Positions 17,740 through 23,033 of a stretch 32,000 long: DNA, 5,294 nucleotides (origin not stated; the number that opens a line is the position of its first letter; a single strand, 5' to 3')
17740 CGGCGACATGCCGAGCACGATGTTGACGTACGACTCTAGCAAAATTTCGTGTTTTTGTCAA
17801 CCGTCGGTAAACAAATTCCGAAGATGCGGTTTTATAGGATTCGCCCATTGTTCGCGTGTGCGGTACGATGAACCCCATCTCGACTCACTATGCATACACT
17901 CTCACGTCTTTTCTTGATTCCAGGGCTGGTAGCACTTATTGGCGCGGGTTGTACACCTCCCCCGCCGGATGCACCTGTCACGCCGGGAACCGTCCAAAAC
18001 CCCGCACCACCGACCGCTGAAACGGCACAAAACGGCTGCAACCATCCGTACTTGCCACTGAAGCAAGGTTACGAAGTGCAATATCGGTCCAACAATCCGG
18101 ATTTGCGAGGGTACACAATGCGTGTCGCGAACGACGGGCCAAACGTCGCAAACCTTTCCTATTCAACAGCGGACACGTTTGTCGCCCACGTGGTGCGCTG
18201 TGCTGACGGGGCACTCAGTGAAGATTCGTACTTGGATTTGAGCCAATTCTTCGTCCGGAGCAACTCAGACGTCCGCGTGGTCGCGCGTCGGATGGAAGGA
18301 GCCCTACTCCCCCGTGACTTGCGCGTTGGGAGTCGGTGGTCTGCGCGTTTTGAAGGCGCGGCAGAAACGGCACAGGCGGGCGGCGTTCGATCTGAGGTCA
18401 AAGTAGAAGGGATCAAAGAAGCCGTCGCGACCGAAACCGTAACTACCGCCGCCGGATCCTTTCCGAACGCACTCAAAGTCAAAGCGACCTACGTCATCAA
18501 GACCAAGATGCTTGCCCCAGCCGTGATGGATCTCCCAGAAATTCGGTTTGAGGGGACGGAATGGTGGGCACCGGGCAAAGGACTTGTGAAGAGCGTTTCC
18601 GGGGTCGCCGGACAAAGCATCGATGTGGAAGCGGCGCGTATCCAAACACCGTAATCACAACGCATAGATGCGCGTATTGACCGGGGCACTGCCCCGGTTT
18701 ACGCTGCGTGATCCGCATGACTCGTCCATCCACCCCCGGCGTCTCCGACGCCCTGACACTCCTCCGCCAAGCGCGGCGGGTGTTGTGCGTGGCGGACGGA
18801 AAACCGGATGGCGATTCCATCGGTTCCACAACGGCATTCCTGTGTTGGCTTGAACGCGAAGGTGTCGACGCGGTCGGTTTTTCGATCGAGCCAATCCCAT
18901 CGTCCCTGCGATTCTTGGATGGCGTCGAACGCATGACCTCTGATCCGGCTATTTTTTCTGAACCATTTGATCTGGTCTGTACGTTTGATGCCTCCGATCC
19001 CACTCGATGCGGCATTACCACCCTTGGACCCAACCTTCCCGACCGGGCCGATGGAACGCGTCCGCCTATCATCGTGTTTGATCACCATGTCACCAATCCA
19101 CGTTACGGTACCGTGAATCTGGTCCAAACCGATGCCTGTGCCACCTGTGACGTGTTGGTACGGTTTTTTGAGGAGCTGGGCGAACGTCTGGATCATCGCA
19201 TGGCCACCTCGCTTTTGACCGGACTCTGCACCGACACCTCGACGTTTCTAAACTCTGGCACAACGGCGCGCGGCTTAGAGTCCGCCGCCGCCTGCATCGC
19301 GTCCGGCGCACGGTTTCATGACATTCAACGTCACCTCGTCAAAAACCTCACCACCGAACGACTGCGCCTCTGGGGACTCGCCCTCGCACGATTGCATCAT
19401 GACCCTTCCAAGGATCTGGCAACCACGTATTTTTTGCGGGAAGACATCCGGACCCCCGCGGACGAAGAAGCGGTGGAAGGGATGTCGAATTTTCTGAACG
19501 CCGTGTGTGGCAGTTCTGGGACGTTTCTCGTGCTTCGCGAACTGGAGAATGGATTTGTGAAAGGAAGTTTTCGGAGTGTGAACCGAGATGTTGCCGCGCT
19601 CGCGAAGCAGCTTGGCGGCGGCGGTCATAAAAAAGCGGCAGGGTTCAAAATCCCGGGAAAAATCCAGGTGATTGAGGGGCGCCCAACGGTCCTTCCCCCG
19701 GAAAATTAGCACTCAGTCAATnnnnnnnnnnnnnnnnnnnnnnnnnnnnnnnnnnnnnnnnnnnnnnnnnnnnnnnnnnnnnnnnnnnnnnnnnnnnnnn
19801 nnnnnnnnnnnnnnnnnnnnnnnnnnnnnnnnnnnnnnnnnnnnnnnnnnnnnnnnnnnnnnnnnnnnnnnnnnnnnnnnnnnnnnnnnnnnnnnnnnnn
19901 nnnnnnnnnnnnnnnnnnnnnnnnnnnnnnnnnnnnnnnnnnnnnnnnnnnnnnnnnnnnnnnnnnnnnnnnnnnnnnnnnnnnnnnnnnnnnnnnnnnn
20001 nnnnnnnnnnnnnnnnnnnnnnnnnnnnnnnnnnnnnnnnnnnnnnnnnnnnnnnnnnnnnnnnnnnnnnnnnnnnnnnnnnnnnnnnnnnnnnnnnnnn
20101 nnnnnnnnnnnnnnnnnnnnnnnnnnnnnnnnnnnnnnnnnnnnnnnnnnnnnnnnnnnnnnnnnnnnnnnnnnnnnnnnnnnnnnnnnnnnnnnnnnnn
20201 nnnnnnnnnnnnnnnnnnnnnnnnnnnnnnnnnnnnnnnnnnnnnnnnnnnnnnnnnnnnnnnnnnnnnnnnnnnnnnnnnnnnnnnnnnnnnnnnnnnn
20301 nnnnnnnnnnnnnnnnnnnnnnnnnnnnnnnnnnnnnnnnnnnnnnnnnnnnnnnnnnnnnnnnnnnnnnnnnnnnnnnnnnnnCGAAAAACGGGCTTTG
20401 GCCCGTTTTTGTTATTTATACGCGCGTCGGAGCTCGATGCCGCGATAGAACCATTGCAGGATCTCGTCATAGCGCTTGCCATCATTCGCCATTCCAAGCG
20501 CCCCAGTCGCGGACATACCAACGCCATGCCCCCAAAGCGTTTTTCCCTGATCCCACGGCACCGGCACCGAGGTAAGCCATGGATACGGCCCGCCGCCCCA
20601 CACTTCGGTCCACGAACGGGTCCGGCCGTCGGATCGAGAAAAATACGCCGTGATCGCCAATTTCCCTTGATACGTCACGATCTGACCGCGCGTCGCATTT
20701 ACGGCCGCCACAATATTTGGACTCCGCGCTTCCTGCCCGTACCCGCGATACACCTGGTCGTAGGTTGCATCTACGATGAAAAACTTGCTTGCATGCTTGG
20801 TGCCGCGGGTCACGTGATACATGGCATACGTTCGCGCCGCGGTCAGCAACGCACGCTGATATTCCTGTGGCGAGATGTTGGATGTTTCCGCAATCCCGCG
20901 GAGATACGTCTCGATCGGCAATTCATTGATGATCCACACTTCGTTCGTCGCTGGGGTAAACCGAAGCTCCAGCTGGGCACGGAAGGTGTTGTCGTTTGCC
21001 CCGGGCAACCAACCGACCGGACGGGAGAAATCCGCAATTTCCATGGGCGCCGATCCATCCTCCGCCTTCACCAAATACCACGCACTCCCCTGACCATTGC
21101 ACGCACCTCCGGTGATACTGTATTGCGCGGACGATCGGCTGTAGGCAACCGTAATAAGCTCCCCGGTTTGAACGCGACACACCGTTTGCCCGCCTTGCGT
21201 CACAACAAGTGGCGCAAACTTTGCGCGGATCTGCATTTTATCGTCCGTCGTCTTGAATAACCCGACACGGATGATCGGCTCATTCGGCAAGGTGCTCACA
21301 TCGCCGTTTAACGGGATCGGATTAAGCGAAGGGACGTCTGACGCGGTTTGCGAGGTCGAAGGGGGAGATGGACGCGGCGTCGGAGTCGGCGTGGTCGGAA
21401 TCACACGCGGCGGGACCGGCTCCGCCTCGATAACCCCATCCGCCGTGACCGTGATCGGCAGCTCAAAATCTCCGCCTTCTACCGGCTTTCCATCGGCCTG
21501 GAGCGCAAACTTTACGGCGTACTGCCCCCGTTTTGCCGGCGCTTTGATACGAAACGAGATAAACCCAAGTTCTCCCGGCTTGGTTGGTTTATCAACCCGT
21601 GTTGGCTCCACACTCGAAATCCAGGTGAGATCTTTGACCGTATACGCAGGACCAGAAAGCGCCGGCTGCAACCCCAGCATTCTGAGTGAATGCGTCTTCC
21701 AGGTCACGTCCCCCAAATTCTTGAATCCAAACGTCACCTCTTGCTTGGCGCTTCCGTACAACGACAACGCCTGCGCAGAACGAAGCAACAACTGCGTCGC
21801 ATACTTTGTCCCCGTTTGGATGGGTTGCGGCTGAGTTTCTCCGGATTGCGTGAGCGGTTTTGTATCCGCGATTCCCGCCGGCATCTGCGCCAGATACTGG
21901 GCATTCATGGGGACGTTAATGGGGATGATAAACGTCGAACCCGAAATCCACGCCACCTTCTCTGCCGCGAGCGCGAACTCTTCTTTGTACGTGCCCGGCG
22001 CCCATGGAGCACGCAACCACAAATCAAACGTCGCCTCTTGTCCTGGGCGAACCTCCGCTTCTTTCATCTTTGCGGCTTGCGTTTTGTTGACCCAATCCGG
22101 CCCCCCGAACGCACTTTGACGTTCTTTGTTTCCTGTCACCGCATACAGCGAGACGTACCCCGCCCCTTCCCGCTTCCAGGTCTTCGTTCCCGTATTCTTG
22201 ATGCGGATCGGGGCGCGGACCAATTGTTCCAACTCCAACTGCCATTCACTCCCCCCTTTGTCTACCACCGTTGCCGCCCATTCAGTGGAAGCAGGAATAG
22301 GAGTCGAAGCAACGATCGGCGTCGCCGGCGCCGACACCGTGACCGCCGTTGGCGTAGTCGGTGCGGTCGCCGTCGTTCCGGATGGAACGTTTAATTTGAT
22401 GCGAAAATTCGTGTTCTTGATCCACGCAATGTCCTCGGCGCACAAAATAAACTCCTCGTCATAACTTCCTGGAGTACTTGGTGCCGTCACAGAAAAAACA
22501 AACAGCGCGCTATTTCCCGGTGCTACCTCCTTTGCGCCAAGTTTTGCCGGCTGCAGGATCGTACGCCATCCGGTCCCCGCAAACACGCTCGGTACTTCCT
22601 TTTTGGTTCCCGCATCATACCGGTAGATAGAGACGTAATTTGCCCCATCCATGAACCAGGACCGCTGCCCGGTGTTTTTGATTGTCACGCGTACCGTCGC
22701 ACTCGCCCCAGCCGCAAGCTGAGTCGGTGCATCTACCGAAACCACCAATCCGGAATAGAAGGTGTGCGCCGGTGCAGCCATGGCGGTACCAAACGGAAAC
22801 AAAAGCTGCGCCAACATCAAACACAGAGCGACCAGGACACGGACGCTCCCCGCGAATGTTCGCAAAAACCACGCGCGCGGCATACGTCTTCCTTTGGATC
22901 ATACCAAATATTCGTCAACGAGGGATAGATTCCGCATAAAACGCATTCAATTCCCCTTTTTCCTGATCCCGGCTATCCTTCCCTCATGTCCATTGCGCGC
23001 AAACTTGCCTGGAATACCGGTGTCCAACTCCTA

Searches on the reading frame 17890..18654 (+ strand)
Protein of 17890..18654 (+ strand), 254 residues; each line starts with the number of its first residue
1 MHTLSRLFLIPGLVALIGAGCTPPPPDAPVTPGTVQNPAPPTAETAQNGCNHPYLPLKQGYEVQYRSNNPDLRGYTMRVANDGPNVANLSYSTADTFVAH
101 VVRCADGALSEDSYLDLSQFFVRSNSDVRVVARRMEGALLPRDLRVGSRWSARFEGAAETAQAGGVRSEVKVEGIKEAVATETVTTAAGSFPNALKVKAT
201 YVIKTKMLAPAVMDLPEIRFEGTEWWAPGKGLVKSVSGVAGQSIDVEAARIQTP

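Call 8: search_protein_families(library=pfam, proteins=[window:17890-18654:+], max_evalue=0.001)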
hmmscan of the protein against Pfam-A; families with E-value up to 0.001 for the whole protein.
window:17890-18654:+ (254 aa): 1 family
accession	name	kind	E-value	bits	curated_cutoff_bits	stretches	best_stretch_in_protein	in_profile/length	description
PF21347.3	DUF3108_like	-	3.3e-07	30.8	27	1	101-235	57-184/199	DUF3108-like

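Call 36: search_protein_families(library=phrogs, proteins=[window:17890-18654:+], max_evalue=0.01)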
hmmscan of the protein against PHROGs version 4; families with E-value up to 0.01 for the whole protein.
window:17890-18654:+ (254 aa): 0 families

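Call 70: search_protein_families(library=padloc, proteins=[window:17890-18654:+], max_evalue=0.01)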
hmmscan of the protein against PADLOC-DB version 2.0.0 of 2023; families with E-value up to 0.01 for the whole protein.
window:17890-18654:+ (254 aa): 0 families

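Call 71: search_protein_families(library=ncbifam, proteins=[window:17890-18654:+], max_evalue=0.01)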
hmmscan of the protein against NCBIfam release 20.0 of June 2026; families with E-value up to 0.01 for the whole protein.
window:17890-18654:+ (254 aa): 0 families

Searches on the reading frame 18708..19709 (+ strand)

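Call 8: search_protein_families(library=pfam, proteins=[window:18708-19709:+], max_evalue=0.001)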
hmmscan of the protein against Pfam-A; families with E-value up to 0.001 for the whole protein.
window:18708-19709:+ (333 aa): 2 families
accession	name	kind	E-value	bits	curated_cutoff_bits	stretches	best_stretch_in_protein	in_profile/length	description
PF01368.27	DHH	-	1.2e-11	45.4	28.1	1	25-172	2-124/125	DHH family, N-terminal domain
PF02272.25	DHHA1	-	3.6e-08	34.2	25.9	1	251-319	13-87/102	DHHA1 domain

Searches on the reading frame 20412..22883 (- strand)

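Call 8: search_protein_families(library=pfam, proteins=[window:20412-22883:-], max_evalue=0.001)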
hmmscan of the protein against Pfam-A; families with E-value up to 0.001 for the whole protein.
window:20412-22883:- (823 aa): 2 families
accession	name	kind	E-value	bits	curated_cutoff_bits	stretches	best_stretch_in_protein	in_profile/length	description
PF16158.11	N_BRCA1_IG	-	5.7e-18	65.9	28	1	227-324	19-108/108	Ig-like domain from next to BRCA1 gene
PF08486.15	SpoIID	-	5.1e-14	53.1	23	1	647-738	3-97/97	Stage II sporulation protein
